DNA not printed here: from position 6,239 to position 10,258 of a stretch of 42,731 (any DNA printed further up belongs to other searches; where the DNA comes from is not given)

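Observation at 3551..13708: Orphan 3385-aa mosaic surface protein with a Sec signal but no recognisable anchor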

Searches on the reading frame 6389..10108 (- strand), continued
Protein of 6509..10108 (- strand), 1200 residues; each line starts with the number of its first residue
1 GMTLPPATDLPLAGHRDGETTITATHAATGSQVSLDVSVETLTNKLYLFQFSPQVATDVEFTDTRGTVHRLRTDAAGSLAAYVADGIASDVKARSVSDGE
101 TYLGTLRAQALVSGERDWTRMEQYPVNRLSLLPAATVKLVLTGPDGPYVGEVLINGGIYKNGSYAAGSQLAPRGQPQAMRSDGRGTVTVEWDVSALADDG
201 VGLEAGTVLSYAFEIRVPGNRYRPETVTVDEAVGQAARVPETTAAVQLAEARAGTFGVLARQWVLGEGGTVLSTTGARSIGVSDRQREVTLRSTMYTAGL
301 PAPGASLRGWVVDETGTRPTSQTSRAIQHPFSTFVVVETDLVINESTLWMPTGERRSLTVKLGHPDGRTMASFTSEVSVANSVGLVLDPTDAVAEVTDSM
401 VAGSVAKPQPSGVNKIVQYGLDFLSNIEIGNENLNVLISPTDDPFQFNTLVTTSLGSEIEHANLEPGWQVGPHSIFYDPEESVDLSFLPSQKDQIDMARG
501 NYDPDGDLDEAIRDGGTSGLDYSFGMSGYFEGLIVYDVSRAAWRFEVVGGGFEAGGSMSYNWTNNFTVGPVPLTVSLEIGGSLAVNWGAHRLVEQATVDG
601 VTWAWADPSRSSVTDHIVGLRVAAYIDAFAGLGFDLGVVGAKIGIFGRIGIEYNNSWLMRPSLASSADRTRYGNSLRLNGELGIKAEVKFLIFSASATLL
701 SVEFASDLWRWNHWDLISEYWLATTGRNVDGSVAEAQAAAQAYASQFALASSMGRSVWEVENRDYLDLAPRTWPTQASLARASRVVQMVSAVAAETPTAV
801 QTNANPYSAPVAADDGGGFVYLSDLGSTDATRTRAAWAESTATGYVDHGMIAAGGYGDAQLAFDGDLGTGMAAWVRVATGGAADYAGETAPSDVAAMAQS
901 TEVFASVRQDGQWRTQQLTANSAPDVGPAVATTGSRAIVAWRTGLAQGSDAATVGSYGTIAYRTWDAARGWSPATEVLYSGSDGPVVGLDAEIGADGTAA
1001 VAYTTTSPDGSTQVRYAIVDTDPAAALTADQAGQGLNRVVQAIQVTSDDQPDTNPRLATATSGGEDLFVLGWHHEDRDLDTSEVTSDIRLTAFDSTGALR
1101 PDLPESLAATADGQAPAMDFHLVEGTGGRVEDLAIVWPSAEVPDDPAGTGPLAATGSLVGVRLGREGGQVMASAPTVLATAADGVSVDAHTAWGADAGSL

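Call 85: search_protein_families(library=pfam, proteins=[P0011, P0095], max_evalue=0.001)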
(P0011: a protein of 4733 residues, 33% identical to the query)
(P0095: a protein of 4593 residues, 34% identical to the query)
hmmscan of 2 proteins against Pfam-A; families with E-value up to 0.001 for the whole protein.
P0011 (4733 aa): 6 families
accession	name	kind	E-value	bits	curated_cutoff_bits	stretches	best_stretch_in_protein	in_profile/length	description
PF02369.22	Big_1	-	1e-130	426.6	34.9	12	4087-4164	3-80/93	Bacterial Ig-like domain (group 1)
PF09134.16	Invasin_D3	-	2.8e-83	275.1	33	9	4083-4159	2-77/98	Invasin, domain 3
PF00395.25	SLH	-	1.9e-38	130.6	20.8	3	4666-4709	1-43/44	S-layer homology domain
PF17789.7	MG4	-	1.1e-15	58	24.7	0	3245-3295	18-63/95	Macroglobulin domain MG4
PF13620.12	CarboxypepD_reg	-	1.5e-08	35.3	32.3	0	3036-3086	2-48/82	Carboxypeptidase regulatory-like domain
PF05688.17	BIg21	-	1.6e-05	25.9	27.4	0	4410-4454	45-77/109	Bacterial Immunoglobulin-like 21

P0095 (4593 aa): 2 families
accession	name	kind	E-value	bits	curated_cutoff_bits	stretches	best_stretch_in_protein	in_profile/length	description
PF18676.6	MBG_2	-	8.4e-34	116.4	25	4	4058-4133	1-72/72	MBG domain (YGX type)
PF09479.16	Flg_new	-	1.2e-12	48.2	27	1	2699-2768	1-64/65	Listeria-Bacteroides repeat domain (List_Bact_rpt)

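Call 89: find_encoding_contigs(protein=P0021, flank=6000, max_places=1)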
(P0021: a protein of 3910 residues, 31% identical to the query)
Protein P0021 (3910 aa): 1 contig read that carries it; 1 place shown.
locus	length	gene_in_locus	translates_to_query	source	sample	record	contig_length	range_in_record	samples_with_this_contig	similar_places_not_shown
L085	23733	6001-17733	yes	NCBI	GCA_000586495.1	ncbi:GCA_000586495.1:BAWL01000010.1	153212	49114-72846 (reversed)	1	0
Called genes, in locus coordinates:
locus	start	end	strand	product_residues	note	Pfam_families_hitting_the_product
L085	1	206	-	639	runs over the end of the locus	PF02687:FtsX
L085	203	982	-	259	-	PF00005:ABC_tran, PF02463:SMC_N (weak), PF13304:AAA_21 (faint)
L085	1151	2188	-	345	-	PF02518:HATPase_c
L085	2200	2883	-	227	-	PF00072:Response_reg, PF00486:Trans_reg_C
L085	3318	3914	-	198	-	-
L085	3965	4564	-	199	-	PF00440:TetR_N, PF13305:TetR_C_33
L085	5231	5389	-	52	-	-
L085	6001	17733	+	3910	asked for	PF19077:Big_13 (faint), PF02494:HYR (faint), PF07523:Big_3 (faint), PF16403:Bact_surface_Ig-like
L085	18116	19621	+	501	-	PF00370:FGGY_N, PF02782:FGGY_C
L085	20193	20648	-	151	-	PF09954:DUF2188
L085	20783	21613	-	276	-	PF01226:Form_Nir_trans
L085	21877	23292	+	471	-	PF00590:TP_methylase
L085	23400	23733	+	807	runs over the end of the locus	PF07992:Pyr_redox_2, PF13738:Pyr_redox_3, PF00070:Pyr_redox, PF18267:Rubredoxin_C, PF04324:Fer2_BFD, PF03460:NIR_SIR_ferr, PF01077:NIR_SIR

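Call 90: find_encoding_contigs(protein=P0050, flank=6000, max_places=1)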
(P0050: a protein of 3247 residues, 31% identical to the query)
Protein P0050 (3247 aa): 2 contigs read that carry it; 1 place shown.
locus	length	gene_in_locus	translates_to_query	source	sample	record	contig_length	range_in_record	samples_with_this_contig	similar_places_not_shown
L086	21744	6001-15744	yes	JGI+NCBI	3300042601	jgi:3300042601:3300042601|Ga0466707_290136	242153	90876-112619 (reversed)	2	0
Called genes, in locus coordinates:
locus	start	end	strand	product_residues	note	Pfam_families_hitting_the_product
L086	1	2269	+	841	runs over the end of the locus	PF01624:MutS_I, PF05188:MutS_II, PF05192:MutS_III, PF05190:MutS_IV, PF00488:MutS_V, PF27441:MutS_C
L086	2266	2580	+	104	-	PF01503:PRA-PH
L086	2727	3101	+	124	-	PF08818:DUF1801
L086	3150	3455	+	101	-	PF03960:ArsC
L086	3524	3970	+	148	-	PF02637:GatB_Yqey (weak), PF09424:YqeY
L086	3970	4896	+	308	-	PF00248:Aldo_ket_red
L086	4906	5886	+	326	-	PF10282:Lactonase, PF25174:Beta-prop_THOC3 (faint)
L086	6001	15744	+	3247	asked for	-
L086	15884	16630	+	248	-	PF05175:MTS, PF03602:Cons_hypoth95 (weak)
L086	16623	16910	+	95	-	PF01541:GIY-YIG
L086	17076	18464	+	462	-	PF11104:PilM_2 (faint), PF02491:SHS2_FTSA, PF06723:MreB_Mbl, PF14450:FtsA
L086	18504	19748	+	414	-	PF00091:Tubulin, PF12327:FtsZ_C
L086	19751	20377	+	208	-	PF01168:Ala_racemase_N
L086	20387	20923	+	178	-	PF04472:SepF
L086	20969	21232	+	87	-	PF02325:CCB3_YggT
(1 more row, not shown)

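Call 91: find_encoding_contigs(protein=P0013, flank=6000, max_places=1)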
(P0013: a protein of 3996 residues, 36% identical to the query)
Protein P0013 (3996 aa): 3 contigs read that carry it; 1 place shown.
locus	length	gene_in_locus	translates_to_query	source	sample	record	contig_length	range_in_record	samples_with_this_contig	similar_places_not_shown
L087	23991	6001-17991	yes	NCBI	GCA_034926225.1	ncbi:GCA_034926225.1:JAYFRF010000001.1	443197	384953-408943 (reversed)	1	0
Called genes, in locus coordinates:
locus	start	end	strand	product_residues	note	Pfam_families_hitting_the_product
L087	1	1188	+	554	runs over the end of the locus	PF02776:TPP_enzyme_N, PF00205:TPP_enzyme_M, PF02775:TPP_enzyme_C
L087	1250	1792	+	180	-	PF01842:ACT, PF22629:ACT_AHAS_ss, PF13710:ACT_5, PF10369:ALS_ss_C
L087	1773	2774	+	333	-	PF00670:AdoHcyase_NAD, PF02826:2-Hacid_dh_C, PF03446:NAD_binding_2 (weak), PF03807:F420_oxidored, PF07991:KARI_N, PF01450:KARI_C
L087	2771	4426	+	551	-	PF00920:ILVD_EDD_N, PF24877:ILV_EDD_C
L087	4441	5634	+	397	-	PF00291:PALP, PF13291:ACT_4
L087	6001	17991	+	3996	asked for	PF03160:Calx-beta, PF18676:MBG_2, PF00395:SLH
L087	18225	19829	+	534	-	PF00753:Lactamase_B, PF23023:Anti-Pycsar_Apyc1 (faint), PF12706:Lactamase_B_2 (faint), PF16661:Lactamase_B_6, PF10996:Beta-Casp, PF07521:RMMBL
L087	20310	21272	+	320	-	PF00528:BPD_transp_1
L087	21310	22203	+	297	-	PF00528:BPD_transp_1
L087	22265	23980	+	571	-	-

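Call 98: list_cluster_members(proteins=[P0043, P0060, P0085, P0016, P0056, P0090, P0146, P0125, P0088, P0024])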
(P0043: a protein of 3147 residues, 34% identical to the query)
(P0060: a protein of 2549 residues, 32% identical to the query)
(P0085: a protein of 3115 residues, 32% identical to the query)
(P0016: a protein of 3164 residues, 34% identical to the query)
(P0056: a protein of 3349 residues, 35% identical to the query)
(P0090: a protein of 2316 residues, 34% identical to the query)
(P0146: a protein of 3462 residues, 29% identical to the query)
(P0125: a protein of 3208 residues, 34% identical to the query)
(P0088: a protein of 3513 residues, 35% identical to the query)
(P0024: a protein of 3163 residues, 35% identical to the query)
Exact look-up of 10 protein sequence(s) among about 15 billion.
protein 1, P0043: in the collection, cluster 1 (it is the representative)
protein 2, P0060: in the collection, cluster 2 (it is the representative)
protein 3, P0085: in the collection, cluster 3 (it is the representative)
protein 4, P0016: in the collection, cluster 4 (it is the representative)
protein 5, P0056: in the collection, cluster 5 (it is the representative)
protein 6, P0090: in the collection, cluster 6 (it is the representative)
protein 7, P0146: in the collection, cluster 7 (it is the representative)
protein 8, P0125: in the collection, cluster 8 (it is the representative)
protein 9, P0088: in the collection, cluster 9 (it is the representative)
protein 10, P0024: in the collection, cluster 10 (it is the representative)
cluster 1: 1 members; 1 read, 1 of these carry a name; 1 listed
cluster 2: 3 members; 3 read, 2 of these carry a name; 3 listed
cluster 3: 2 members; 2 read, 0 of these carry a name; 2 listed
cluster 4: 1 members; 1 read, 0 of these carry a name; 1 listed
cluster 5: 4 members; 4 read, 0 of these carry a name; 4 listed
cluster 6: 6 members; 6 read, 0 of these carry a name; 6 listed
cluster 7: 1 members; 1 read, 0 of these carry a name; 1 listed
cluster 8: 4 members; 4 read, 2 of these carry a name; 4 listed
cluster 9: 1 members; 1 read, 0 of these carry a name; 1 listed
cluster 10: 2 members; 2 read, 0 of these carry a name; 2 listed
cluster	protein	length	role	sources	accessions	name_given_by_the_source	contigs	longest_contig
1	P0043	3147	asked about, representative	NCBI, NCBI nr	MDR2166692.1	MAG: hypothetical protein LBE35_02420, partial [Clostridiales bacterium] | hypothetical protein [Clostridiales bacterium]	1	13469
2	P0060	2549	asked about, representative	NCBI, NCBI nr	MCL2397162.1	MAG: hypothetical protein FWC93_03760, partial [Defluviitaleaceae bacterium] | hypothetical protein [Defluviitaleaceae bacterium]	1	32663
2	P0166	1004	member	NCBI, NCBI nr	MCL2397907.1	MAG: S-layer homology domain-containing protein, partial [Defluviitaleaceae bacterium] | S-layer homology domain-containing protein [Defluviitaleaceae bacterium]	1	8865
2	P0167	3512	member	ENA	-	-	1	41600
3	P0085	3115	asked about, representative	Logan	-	-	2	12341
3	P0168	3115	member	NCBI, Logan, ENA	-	-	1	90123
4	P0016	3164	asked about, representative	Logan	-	-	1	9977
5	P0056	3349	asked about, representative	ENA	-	-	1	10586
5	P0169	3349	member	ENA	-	-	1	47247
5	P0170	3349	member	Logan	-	-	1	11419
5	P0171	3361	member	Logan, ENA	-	-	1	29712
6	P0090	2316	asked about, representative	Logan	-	-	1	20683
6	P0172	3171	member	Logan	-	-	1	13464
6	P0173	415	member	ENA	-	-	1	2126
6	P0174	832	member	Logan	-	-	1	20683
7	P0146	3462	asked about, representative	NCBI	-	-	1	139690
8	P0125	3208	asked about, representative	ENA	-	-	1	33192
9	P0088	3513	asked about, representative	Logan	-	-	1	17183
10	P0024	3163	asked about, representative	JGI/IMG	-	-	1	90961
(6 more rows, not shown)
